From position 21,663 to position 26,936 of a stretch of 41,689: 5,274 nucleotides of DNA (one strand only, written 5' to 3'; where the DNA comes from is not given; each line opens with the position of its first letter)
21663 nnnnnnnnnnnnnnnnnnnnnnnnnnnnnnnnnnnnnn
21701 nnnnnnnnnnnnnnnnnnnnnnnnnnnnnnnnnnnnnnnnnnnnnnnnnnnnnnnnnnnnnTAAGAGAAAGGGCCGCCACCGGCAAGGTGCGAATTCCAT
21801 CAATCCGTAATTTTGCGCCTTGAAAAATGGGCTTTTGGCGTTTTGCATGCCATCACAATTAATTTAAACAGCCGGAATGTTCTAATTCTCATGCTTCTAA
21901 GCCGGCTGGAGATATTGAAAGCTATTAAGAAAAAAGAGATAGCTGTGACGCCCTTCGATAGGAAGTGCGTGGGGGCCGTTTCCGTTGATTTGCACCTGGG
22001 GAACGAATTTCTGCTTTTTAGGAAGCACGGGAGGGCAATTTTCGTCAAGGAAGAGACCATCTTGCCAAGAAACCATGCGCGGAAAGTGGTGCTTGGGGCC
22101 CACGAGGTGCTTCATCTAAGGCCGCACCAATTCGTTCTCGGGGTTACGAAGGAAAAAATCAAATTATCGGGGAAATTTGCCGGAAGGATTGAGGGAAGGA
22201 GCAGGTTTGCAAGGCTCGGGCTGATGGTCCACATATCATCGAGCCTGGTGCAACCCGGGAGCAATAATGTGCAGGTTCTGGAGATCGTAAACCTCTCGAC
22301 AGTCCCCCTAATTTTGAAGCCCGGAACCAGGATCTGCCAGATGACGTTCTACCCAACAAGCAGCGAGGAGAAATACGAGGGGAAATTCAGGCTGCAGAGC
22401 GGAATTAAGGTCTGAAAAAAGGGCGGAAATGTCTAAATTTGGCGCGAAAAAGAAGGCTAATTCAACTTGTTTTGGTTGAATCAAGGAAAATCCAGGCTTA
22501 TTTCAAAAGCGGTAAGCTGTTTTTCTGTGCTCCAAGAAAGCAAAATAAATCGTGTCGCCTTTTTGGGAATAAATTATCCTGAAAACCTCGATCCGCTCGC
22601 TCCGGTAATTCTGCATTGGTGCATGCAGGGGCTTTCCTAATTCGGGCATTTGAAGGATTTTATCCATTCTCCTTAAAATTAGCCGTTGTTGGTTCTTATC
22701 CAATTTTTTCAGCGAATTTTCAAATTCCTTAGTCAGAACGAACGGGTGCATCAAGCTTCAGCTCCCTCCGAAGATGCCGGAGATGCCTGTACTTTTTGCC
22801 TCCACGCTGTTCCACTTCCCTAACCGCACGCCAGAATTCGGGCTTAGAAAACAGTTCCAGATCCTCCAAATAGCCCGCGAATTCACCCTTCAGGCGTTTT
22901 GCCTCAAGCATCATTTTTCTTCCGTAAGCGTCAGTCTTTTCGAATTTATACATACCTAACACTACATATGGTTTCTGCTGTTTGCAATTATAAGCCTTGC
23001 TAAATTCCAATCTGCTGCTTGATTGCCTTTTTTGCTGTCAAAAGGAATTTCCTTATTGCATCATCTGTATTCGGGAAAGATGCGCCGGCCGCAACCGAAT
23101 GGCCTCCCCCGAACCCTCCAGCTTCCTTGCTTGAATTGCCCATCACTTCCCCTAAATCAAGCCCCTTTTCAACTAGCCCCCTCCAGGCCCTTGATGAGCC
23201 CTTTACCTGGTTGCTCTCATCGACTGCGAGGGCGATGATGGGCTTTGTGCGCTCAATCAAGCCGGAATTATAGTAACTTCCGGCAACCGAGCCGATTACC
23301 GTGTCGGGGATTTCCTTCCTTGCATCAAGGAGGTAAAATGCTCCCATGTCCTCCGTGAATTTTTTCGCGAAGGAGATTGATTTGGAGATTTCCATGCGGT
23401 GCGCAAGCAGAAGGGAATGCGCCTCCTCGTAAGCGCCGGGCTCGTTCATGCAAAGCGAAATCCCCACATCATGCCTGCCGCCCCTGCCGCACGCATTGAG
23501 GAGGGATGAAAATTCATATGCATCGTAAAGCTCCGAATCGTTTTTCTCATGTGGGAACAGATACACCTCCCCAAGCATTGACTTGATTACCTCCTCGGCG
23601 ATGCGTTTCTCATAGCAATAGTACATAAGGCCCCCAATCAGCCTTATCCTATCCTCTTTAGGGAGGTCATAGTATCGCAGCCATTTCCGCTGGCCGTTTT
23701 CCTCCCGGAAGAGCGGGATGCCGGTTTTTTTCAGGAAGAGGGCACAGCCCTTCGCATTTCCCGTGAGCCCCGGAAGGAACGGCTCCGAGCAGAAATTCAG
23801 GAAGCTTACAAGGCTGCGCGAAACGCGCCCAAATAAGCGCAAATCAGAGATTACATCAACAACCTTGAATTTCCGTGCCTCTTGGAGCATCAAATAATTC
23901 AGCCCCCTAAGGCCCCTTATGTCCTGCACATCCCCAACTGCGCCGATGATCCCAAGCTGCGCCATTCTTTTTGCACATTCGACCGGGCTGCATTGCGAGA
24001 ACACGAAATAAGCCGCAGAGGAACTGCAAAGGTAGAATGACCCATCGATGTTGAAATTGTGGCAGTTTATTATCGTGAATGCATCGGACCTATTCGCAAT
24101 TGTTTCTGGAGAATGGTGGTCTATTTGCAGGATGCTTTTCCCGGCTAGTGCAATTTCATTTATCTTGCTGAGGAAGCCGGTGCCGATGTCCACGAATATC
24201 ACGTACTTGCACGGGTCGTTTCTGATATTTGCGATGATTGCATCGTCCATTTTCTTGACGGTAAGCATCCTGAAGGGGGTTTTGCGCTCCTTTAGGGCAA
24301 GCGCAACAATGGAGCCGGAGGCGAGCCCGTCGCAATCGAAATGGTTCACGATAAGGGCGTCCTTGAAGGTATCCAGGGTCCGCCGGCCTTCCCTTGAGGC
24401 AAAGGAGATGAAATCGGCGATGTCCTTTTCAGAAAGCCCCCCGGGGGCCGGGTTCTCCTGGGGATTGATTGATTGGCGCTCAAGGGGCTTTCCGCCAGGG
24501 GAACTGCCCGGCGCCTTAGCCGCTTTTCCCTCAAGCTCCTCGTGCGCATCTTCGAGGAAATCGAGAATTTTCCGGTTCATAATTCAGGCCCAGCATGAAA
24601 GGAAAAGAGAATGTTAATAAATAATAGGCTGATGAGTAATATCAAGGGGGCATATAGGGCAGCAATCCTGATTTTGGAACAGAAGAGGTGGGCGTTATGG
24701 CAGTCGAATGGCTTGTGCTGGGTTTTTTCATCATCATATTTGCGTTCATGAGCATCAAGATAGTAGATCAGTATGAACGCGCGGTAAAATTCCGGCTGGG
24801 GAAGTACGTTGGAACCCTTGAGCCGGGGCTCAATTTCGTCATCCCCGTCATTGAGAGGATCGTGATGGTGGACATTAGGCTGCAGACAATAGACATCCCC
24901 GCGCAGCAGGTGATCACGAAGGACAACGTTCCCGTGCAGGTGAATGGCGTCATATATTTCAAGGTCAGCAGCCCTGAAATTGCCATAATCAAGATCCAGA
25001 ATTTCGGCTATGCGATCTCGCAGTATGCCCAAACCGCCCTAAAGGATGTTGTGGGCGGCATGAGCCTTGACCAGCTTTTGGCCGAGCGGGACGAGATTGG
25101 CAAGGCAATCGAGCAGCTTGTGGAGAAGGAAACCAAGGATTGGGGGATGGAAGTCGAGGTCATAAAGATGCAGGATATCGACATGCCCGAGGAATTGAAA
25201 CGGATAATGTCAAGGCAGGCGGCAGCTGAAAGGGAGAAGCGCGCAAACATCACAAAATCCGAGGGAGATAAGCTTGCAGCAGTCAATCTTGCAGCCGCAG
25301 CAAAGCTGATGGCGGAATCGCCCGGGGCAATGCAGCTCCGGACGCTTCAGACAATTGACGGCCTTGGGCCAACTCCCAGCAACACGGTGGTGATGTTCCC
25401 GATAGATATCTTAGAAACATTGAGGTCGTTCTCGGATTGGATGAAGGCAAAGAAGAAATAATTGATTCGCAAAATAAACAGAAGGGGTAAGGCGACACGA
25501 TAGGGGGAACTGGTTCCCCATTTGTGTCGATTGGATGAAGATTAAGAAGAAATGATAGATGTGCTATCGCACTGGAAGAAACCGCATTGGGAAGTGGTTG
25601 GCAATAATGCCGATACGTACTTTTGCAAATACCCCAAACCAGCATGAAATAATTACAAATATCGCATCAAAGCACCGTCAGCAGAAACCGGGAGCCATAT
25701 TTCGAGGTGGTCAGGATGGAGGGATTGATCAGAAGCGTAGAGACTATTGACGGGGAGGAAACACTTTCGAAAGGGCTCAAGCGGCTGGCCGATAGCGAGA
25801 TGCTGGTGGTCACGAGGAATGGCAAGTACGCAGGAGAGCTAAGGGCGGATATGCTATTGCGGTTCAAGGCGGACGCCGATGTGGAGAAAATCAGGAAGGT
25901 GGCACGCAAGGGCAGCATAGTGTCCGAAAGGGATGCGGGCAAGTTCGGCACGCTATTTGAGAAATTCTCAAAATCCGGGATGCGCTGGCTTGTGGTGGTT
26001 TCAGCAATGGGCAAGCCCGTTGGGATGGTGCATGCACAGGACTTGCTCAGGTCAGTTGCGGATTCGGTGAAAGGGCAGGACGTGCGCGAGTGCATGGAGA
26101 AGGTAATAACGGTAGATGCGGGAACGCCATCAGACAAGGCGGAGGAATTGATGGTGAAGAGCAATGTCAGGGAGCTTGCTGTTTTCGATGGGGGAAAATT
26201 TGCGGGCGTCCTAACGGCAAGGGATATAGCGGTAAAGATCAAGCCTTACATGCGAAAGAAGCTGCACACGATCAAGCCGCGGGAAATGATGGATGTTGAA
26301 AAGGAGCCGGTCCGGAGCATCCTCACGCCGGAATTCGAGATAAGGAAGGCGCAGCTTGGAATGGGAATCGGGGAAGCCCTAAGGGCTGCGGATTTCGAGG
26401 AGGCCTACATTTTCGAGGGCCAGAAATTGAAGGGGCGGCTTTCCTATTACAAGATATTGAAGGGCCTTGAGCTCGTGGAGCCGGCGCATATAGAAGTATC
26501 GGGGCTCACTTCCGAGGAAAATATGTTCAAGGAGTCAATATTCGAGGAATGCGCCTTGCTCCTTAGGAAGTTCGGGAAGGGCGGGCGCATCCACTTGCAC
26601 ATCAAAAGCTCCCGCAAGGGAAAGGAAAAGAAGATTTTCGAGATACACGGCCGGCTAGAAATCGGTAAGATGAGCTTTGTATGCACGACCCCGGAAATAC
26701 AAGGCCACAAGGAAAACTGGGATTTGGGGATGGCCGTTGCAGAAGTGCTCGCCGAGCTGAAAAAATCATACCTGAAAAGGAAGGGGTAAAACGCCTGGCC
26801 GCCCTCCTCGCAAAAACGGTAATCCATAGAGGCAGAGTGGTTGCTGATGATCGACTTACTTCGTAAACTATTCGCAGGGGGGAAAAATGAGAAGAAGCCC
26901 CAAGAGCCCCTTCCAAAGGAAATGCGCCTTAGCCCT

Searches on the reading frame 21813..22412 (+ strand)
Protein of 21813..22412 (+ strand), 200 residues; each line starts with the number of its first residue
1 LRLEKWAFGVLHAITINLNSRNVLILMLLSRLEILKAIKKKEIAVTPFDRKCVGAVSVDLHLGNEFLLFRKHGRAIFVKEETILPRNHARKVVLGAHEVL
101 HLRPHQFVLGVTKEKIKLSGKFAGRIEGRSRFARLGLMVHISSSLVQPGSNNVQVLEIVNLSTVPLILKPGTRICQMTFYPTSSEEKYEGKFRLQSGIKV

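Call 9: search_protein_families(library=pfam, proteins=[window:21813-22412:+], max_evalue=0.001)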
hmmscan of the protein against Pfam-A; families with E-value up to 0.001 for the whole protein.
window:21813-22412:+ (200 aa): 2 families
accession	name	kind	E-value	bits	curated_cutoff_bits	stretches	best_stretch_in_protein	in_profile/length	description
PF22769.1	DCD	-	2.2e-37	129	27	1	29-180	2-151/153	dCTP deaminase-like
PF00692.24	dUTPase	-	1.7e-05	25.1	22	1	100-184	24-106/129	dUTPase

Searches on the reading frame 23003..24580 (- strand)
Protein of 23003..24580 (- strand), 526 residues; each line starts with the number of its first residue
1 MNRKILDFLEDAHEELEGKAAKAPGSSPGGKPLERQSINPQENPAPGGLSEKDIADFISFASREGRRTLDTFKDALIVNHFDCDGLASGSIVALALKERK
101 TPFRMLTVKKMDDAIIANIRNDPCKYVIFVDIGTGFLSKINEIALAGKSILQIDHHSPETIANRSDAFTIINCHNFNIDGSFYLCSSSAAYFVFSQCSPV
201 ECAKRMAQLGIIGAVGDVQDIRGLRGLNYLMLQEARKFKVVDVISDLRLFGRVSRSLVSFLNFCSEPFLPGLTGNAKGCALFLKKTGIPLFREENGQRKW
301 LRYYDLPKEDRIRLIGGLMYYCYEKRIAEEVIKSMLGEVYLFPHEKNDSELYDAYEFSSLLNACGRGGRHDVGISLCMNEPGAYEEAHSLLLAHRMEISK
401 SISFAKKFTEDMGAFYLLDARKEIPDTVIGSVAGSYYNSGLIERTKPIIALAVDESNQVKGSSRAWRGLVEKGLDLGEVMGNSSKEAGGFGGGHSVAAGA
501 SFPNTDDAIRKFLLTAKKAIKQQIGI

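Call 9: search_protein_families(library=pfam, proteins=[window:23003-24580:-], max_evalue=0.001)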
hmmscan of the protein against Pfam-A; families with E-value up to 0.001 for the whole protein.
window:23003-24580:- (526 aa): 3 families
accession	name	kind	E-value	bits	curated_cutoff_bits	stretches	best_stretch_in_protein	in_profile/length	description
PF21763.2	DHH_CID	-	5.4e-15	56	27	1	249-335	1-83/84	DHH-CID domain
PF02272.25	DHHA1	-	1.4e-12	48.4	25.9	1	438-521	23-101/102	DHHA1 domain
PF01368.27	DHH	-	3.5e-08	34.2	28.1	1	76-212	3-123/125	DHH family, N-terminal domain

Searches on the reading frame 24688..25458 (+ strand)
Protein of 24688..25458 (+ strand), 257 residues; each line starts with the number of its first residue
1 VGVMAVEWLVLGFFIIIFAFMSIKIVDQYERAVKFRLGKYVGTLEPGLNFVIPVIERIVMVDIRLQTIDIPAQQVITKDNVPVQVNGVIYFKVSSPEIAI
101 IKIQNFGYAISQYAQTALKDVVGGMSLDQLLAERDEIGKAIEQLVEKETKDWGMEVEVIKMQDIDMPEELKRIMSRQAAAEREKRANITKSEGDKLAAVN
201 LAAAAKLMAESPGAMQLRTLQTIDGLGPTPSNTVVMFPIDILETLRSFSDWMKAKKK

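Call 10: search_protein_families(library=pfam, proteins=[window:24688-25458:+], max_evalue=0.001)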
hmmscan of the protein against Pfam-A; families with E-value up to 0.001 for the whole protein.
window:24688-25458:+ (257 aa): 2 families
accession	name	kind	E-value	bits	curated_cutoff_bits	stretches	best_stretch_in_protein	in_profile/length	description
PF01145.31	Band_7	-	1.8e-42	145.8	23.6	1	24-195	1-176/176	SPFH domain / Band 7 family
PF13421.11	Band_7_1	-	1.8e-06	28.2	24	1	111-179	138-208/211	SPFH domain-Band 7 family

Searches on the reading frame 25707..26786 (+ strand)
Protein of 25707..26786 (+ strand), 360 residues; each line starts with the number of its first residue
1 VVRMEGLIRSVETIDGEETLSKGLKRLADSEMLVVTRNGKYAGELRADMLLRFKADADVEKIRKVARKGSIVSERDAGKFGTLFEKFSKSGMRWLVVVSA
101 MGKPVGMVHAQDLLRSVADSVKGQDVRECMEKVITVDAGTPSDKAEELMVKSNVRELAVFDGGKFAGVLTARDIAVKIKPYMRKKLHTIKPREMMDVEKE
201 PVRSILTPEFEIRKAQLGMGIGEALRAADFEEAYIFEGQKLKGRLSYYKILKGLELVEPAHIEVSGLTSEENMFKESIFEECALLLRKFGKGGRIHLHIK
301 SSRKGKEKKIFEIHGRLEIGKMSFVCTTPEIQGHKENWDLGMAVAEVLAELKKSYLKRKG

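Call 10: search_protein_families(library=pfam, proteins=[window:25707-26786:+], max_evalue=0.001)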
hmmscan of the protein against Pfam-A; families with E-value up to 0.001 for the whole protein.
window:25707-26786:+ (360 aa): 1 family
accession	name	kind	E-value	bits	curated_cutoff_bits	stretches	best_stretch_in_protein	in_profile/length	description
PF00571.33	CBS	-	2.7e-17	63.3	24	1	126-176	1-53/57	CBS domain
